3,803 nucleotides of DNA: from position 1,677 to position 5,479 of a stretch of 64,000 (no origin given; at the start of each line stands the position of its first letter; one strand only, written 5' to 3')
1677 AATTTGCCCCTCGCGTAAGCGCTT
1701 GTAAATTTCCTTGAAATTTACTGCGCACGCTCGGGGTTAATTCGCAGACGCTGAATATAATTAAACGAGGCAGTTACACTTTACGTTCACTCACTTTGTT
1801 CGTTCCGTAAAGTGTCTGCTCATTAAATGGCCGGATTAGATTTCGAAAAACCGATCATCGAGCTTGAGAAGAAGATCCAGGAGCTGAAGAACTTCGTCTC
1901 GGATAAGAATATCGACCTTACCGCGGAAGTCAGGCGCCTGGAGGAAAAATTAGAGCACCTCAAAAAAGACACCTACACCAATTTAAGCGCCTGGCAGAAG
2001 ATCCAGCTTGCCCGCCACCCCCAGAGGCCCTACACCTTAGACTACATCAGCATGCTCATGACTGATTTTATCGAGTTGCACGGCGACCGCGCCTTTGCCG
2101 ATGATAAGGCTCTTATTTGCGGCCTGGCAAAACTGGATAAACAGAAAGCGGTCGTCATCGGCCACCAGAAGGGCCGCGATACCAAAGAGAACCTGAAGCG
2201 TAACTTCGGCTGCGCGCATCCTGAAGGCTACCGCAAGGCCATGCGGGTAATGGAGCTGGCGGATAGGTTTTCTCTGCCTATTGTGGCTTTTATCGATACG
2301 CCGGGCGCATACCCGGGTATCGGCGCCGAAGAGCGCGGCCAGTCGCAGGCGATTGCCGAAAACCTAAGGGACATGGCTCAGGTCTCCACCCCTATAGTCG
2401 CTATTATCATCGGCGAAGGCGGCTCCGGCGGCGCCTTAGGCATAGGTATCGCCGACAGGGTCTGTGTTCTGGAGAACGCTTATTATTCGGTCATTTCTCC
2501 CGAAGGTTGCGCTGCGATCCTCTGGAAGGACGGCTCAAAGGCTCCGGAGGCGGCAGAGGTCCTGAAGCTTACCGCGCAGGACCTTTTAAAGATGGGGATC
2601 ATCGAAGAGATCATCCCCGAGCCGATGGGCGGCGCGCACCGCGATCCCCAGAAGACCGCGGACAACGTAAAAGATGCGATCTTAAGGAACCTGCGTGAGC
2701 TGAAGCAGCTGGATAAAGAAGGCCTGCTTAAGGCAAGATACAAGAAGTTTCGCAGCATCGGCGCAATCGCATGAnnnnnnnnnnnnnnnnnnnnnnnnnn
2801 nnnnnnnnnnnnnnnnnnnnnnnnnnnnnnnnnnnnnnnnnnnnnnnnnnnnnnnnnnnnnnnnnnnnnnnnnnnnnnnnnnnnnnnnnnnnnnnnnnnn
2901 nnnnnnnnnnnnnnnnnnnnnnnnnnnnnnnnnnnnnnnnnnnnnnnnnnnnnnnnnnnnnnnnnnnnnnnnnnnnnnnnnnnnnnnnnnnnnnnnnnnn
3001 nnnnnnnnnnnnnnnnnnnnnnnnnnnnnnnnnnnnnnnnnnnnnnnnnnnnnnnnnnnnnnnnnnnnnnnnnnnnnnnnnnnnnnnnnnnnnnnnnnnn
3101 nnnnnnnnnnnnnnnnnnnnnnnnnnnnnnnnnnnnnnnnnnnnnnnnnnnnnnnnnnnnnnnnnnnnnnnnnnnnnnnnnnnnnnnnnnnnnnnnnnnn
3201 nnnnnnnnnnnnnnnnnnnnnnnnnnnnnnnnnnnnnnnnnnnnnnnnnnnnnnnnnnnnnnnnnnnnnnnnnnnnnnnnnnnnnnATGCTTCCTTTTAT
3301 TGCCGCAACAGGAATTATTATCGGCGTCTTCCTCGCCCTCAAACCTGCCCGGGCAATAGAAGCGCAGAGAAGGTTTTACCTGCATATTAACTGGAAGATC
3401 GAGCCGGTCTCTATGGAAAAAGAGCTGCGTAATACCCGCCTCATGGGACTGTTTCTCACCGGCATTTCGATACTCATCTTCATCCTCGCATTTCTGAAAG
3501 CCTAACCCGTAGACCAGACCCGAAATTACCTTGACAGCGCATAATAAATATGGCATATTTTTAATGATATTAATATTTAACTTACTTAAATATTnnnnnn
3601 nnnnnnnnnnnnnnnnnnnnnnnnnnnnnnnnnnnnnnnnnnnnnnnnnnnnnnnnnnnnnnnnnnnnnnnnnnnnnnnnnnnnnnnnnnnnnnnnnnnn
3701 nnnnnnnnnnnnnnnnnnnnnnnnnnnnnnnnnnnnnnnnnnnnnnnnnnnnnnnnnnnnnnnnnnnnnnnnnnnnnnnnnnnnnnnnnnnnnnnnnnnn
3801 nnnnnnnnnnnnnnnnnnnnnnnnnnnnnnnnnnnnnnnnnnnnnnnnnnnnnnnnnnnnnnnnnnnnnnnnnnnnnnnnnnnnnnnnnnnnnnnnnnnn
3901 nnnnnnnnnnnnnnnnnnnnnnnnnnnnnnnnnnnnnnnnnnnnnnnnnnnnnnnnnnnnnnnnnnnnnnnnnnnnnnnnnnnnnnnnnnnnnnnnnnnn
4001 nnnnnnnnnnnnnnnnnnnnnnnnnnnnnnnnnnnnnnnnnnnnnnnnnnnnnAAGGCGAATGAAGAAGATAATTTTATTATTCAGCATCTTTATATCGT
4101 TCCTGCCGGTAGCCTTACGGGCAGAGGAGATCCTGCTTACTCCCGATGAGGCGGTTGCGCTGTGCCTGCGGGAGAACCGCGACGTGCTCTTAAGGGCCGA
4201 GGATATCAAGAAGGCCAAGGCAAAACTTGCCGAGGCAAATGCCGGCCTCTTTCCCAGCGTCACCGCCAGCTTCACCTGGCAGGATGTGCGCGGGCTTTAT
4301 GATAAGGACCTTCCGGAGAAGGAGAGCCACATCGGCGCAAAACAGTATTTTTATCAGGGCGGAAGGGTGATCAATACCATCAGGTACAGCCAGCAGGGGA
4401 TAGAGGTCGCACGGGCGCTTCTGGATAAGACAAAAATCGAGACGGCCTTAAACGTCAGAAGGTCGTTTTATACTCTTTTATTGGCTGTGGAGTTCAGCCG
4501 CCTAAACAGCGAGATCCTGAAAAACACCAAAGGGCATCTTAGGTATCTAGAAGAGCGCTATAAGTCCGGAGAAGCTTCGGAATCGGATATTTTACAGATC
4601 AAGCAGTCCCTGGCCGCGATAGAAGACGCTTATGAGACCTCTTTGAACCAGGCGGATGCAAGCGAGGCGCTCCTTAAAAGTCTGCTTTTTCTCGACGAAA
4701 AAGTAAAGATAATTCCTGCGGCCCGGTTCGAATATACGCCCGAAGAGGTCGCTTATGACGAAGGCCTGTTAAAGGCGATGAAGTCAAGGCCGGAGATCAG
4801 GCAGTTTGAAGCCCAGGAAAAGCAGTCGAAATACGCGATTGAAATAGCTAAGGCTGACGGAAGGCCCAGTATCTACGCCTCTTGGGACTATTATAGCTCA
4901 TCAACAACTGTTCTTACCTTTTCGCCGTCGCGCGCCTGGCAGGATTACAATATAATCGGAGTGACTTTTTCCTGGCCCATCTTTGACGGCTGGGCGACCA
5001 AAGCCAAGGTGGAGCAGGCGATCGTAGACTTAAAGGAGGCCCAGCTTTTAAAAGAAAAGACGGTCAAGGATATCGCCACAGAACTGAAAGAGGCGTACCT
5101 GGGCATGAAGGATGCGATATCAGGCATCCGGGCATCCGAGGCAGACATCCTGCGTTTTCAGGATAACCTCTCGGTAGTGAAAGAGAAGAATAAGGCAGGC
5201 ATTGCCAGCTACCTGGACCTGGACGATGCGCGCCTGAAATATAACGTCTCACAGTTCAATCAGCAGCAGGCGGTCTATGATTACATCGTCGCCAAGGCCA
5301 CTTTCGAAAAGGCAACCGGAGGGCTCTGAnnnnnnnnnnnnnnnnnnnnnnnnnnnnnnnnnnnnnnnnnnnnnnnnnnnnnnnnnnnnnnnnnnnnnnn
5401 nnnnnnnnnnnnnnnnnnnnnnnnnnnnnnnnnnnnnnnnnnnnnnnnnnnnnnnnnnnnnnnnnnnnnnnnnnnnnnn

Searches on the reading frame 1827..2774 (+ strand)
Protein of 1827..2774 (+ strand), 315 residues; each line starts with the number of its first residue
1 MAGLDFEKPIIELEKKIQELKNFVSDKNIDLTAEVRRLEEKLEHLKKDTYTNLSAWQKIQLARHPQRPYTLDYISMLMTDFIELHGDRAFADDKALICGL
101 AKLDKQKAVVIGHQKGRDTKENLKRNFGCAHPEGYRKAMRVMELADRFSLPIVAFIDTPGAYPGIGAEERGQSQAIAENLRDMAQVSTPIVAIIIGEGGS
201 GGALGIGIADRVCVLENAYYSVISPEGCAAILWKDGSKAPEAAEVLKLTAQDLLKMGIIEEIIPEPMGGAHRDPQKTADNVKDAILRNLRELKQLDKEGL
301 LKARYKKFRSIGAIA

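Call 68: search_protein_families(library=ncbifam, proteins=[window:1827-2774:+], max_evalue=0.00001)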
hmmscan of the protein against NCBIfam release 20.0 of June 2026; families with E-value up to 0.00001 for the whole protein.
window:1827-2774:+ (315 aa): 6 families
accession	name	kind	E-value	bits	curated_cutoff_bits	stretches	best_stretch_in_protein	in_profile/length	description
NF004344.0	PRK05724.1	equivalog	2e-153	510.3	357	1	3-314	5-316/319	acetyl-CoA carboxylase carboxyltransferase subunit alpha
TIGR00513.1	accA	equivalog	3.6e-148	493.2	319.3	1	4-314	6-316/321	acetyl-CoA carboxylase carboxyl transferase subunit alpha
NF041504.1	AccA_sub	subfamily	3.2e-115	383.9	300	1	56-311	1-256/257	carboxyltransferase subunit alpha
NF008971.0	PRK12319.1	equivalog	1.6e-95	319.5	406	1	59-310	8-255/256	acetyl-CoA carboxylase carboxyl transferase subunit alpha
TIGR01117.1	mmdA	subfamily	1.6e-11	43.8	998.8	1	61-243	271-448/512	methylmalonyl-CoA decarboxylase subunit alpha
TIGR03134.1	malonate_gamma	equivalog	8.8e-11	41.8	237.15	1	91-291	17-229/258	biotin-independent malonate decarboxylase subunit gamma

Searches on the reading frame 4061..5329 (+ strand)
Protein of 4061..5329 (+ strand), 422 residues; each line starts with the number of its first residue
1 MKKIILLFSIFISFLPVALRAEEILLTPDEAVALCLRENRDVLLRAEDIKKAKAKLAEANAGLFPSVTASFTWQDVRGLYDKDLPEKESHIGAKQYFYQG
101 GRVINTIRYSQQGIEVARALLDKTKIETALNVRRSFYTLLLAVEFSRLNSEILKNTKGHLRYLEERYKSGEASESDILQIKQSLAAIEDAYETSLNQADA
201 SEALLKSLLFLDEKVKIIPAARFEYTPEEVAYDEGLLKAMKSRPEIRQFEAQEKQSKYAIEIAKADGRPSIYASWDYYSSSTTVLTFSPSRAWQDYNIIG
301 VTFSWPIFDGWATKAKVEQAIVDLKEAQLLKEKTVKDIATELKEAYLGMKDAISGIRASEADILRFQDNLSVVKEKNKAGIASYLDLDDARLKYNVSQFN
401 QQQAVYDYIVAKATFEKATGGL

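Call 41: find_encoding_contigs(protein=window:4061-5329:+, flank=6000, max_places=1)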
Protein window:4061-5329:+ (422 aa): 7 contigs read that carry it; 1 place shown.
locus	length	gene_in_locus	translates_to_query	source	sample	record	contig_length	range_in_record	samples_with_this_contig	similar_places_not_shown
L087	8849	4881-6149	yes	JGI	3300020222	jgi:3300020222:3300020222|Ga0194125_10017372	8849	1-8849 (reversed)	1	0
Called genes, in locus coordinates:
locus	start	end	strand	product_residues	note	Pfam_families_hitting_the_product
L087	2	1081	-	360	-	?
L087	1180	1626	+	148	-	PF02681:DUF212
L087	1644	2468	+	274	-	PF01476:LysM, PF03734:YkuD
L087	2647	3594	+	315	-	PF03255:ACCA, PF01039:Carboxyl_trans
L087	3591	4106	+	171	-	PF03551:PadR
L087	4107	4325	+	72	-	-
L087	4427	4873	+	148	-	PF01047:MarR, PF12802:MarR_2, PF13463:HTH_27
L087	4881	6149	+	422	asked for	PF02321:OEP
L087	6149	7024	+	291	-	PF25917:BSH_RND (weak), PF25954:Beta-barrel_RND_2, PF25990:Beta-barrel_YknX (faint), PF25989:YknX_C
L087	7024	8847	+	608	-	?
